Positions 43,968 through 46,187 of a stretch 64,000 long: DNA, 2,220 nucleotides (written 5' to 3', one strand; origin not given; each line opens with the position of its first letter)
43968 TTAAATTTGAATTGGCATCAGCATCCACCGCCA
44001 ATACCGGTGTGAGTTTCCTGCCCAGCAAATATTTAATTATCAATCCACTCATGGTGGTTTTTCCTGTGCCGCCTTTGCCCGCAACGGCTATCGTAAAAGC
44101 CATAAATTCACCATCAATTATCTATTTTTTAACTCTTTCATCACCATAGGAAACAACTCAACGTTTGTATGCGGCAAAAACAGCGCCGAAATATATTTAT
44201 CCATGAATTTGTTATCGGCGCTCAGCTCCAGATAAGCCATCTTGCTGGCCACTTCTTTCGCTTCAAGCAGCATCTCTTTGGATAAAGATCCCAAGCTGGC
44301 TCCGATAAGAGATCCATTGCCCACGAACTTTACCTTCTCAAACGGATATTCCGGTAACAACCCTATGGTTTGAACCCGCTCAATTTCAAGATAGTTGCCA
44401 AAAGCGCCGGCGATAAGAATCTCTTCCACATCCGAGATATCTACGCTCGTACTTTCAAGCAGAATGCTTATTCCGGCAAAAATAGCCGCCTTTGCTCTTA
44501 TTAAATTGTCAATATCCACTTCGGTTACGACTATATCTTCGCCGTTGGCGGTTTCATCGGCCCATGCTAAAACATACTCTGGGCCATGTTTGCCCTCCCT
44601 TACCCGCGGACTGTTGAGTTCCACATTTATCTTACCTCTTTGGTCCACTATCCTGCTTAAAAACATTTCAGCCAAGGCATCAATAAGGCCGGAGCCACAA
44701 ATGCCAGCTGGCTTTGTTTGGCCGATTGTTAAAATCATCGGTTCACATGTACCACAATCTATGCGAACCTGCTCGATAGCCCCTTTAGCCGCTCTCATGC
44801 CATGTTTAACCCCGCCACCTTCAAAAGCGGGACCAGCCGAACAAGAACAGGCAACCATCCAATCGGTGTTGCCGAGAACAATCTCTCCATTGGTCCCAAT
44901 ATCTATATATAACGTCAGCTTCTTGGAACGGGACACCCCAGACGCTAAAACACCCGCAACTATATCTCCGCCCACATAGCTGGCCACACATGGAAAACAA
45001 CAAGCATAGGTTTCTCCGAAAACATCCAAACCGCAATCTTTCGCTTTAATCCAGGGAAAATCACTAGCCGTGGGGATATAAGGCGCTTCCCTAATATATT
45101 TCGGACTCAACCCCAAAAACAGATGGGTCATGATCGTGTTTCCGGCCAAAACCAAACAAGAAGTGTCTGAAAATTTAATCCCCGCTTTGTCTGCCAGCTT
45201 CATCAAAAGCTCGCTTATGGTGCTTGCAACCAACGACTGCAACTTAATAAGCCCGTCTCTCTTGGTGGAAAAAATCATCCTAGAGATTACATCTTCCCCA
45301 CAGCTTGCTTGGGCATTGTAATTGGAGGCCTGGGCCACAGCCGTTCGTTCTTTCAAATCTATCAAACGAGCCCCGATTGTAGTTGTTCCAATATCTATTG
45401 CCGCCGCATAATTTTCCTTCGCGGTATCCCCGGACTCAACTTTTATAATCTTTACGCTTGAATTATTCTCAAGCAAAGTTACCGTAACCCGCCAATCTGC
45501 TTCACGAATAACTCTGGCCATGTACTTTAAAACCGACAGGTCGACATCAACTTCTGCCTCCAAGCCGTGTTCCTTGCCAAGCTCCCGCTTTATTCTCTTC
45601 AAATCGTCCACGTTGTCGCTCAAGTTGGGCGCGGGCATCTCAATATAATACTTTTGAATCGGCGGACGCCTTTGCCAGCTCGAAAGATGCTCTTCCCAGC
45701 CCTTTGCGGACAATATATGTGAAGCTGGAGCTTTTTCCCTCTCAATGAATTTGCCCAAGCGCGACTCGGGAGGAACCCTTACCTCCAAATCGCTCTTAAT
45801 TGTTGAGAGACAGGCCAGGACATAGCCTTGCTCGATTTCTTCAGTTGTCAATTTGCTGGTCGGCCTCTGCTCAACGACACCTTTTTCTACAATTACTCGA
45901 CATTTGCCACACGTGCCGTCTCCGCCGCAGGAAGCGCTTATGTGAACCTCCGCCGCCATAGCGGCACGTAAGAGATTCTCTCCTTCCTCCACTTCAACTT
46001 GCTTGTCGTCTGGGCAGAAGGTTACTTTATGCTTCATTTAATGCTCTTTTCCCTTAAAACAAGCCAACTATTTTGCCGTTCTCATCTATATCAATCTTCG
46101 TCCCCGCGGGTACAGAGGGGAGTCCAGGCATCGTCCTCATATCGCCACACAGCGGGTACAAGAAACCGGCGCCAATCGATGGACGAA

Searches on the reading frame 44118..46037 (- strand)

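Call 56: search_protein_families(library=pfam, proteins=[window:44118-46037:-], max_evalue=0.00001)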
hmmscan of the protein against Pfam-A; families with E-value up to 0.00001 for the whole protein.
window:44118-46037:- (639 aa): 5 families
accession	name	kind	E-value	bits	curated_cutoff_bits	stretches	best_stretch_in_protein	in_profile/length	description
PF14574.11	RACo_C_ter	-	6.3e-106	353.7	27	1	374-632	2-260/261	C-terminal domain of RACo the ASKHA domain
PF17651.6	Raco_middle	-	1.3e-54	184.6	26.8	1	210-370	1-162/163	RACo middle region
PF17650.6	RACo_linker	-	9.3e-23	80.3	26.2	1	120-206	5-85/86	RACo linker region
PF00111.32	Fer2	-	1.4e-13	51.1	21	1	8-80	4-76/77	2Fe-2S iron-sulfur cluster binding domain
PF13510.11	Fer2_4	-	3e-07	30.8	22.8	1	4-72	3-75/82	2Fe-2S iron-sulfur cluster binding domain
